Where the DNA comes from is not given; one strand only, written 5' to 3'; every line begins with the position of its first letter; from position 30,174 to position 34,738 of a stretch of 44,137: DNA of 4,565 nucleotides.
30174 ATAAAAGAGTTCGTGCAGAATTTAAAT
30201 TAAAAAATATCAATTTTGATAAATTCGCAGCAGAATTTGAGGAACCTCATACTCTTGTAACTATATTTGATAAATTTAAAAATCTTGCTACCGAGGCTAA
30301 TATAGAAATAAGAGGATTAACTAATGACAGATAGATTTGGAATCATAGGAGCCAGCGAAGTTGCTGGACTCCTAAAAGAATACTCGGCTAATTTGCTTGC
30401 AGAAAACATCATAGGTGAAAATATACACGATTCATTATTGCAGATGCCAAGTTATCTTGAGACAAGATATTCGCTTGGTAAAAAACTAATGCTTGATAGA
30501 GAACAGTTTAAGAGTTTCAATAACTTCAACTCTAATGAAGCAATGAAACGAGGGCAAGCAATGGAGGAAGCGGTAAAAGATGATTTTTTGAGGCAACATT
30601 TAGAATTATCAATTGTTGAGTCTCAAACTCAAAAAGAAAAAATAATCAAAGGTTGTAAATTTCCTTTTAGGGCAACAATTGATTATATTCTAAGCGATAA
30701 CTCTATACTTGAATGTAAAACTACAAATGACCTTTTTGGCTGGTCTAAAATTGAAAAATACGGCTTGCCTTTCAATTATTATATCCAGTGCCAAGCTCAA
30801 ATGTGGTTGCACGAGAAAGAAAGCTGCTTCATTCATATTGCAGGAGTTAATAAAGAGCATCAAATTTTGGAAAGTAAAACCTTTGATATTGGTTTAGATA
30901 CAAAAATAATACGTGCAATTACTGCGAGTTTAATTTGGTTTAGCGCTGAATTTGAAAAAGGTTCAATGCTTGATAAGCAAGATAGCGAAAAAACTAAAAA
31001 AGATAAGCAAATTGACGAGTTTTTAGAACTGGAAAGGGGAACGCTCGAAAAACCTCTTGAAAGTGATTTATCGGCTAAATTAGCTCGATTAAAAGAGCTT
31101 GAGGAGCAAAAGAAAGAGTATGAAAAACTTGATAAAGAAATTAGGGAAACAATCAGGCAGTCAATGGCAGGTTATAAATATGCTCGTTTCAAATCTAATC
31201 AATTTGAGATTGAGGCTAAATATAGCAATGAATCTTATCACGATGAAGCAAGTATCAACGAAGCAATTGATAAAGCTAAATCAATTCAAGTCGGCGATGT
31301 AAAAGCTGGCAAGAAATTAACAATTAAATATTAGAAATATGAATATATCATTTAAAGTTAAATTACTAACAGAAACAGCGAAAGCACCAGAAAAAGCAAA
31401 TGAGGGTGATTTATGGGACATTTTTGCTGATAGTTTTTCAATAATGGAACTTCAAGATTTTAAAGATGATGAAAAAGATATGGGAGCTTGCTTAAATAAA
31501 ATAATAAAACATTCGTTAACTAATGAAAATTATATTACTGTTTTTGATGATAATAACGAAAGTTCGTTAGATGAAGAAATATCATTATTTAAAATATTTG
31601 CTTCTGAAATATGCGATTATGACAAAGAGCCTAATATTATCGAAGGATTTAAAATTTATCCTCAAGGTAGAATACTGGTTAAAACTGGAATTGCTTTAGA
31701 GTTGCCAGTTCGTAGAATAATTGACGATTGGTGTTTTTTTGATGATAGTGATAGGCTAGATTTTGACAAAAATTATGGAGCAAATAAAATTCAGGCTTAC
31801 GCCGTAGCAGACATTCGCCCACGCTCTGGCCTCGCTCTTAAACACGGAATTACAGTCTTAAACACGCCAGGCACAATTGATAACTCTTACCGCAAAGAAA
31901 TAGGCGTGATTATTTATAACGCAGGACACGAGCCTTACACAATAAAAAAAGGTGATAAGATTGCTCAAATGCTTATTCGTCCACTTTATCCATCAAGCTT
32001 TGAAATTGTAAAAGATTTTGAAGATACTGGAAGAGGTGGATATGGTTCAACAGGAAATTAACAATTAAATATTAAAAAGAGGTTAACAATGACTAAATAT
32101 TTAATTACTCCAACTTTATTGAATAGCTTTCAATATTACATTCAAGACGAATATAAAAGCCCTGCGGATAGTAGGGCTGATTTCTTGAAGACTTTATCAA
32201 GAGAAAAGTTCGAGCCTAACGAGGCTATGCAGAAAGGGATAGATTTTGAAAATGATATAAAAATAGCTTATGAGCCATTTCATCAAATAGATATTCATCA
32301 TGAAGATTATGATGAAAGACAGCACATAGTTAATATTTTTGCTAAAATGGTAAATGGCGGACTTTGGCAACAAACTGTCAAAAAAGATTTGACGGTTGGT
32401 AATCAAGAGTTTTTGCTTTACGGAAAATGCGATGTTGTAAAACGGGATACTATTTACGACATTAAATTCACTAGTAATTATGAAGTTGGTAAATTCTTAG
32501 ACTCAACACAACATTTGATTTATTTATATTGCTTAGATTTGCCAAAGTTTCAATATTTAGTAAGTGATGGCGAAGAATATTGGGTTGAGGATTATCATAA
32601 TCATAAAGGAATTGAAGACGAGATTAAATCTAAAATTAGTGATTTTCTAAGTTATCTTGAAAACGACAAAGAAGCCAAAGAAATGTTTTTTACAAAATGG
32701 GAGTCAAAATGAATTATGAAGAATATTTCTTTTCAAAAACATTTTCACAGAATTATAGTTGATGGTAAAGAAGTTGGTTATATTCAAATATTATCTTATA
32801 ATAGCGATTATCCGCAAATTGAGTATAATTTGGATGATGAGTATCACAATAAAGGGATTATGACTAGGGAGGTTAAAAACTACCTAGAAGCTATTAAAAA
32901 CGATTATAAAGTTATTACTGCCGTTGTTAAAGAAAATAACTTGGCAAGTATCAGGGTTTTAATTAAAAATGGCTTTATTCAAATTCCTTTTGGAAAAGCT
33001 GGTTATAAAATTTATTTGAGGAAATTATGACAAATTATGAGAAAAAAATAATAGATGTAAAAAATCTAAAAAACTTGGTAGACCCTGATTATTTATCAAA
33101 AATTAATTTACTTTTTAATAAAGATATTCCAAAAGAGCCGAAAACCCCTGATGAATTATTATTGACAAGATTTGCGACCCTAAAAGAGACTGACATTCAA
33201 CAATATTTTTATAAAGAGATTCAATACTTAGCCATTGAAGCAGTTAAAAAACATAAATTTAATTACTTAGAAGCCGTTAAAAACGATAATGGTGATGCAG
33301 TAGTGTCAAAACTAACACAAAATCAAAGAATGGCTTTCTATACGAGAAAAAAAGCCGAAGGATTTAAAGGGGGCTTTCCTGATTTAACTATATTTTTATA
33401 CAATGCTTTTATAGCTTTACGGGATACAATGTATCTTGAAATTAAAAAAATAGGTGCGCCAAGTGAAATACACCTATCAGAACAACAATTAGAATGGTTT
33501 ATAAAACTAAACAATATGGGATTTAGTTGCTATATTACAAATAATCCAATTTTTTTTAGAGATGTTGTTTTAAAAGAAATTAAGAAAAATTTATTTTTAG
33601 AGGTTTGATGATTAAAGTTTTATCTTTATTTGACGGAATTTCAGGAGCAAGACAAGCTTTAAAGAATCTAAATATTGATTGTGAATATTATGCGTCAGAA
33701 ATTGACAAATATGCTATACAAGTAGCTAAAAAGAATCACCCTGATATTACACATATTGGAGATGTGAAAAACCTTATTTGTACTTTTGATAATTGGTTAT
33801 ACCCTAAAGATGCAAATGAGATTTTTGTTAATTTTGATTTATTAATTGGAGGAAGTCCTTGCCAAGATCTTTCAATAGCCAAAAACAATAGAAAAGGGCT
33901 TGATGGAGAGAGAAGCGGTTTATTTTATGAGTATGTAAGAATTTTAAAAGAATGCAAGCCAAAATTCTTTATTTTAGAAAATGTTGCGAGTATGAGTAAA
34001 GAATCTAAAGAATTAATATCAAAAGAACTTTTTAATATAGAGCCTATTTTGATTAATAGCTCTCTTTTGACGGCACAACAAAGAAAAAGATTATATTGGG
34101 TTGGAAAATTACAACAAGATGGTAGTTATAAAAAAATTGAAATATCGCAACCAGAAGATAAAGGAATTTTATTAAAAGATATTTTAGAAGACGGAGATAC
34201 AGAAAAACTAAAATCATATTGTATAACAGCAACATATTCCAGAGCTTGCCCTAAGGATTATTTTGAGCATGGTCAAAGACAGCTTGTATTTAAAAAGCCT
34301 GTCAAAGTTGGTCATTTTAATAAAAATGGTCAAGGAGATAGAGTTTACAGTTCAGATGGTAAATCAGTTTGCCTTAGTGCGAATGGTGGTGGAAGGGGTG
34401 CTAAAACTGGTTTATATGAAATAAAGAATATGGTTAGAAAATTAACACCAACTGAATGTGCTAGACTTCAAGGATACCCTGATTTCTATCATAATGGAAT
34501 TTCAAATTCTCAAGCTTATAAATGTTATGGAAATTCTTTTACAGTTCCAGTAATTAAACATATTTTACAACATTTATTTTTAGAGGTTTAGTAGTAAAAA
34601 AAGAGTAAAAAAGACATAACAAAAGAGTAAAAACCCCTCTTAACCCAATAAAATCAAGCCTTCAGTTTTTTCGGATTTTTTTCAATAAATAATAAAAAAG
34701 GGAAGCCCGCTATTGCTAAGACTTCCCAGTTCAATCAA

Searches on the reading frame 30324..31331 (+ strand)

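Call 26: search_protein_families(library=phrogs, proteins=[window:30324-31331:+], max_evalue=0.00001)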
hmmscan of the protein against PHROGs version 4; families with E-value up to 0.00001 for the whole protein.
window:30324-31331:+ (336 aa): 3 families
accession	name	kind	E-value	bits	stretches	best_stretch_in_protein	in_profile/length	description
phrog_434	-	DNA, RNA and nucleotide metabolism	7.5e-25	88.9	1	68-313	100-336/372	RecE-like recombination exonuclease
phrog_149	-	DNA, RNA and nucleotide metabolism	5.3e-10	39.3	1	3-282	607-864/1242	exonuclease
phrog_1990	-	DNA, RNA and nucleotide metabolism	4.6e-06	27.2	1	74-169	71-174/290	Cas4-domain exonuclease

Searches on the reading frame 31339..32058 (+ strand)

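Call 26: search_protein_families(library=phrogs, proteins=[window:31339-32058:+], max_evalue=0.00001)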
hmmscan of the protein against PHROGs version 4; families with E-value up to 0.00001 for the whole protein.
window:31339-32058:+ (240 aa): 1 family
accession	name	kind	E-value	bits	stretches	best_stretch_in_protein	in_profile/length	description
phrog_135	-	DNA, RNA and nucleotide metabolism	1.2e-39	138.1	1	156-240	201-291/463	dUTPase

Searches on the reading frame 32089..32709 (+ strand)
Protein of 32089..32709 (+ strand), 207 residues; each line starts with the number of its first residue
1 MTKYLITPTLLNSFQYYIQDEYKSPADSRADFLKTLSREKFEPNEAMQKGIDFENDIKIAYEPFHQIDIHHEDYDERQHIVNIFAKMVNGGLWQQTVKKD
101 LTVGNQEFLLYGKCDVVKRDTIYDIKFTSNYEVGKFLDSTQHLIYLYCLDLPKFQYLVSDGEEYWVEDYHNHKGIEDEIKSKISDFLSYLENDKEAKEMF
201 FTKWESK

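Call 26: search_protein_families(library=phrogs, proteins=[window:32089-32709:+], max_evalue=0.00001)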
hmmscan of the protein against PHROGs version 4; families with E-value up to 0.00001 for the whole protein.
window:32089-32709:+ (207 aa): 1 family
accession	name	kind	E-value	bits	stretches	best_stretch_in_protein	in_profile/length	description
phrog_35319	-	unknown function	2e-13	51.5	1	79-149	134-204/281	-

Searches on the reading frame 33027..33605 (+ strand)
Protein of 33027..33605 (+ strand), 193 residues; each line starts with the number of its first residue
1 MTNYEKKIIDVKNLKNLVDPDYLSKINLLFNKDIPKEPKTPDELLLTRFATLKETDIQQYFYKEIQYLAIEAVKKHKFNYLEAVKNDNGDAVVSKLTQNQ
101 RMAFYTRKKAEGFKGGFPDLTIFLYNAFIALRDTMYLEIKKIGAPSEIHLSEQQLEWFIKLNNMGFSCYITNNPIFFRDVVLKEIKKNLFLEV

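Call 26: search_protein_families(library=phrogs, proteins=[window:33027-33605:+], max_evalue=0.00001)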
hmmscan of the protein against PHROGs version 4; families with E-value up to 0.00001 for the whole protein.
window:33027-33605:+ (193 aa): 1 family
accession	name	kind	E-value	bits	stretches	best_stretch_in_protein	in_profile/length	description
phrog_824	-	unknown function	1.2e-06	29.7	1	49-174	61-164/265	-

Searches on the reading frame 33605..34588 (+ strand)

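Call 26: search_protein_families(library=phrogs, proteins=[window:33605-34588:+], max_evalue=0.00001)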
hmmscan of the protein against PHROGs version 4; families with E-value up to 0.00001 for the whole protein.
window:33605-34588:+ (328 aa): 12 families
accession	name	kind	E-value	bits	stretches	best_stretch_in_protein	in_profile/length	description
phrog_116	-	other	3.7e-65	221.6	1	1-325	206-490/779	DNA methyltransferase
phrog_17284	-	unknown function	7.3e-38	131.2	2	150-274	3-125/245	-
phrog_363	-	other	9.9e-35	121.2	1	1-322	52-310/327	DNA methyltransferase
phrog_16528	-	other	3.8e-17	63.6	1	256-324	149-217/236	DNA methyltransferase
phrog_16427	-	other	1.2e-14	55.5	1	274-324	114-168/235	DNA methyltransferase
phrog_864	-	DNA, RNA and nucleotide metabolism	5.3e-12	46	1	240-321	958-1048/1064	DNA primase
phrog_26324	-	other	1.4e-11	45.8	1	276-324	146-203/210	DNA methyltransferase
phrog_29583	-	other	2.8e-10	40.5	1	77-131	79-132/468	DNA methyltransferase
phrog_5999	-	other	4.3e-07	30.9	1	1-110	1-103/109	DNA methyltransferase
phrog_8411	-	unknown function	4.3e-07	30.9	0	276-309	167-204/206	-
phrog_38038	-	unknown function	2.4e-06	27.6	1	273-301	300-328/430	-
phrog_13621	-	unknown function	5e-06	27.4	0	274-319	51-103/121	-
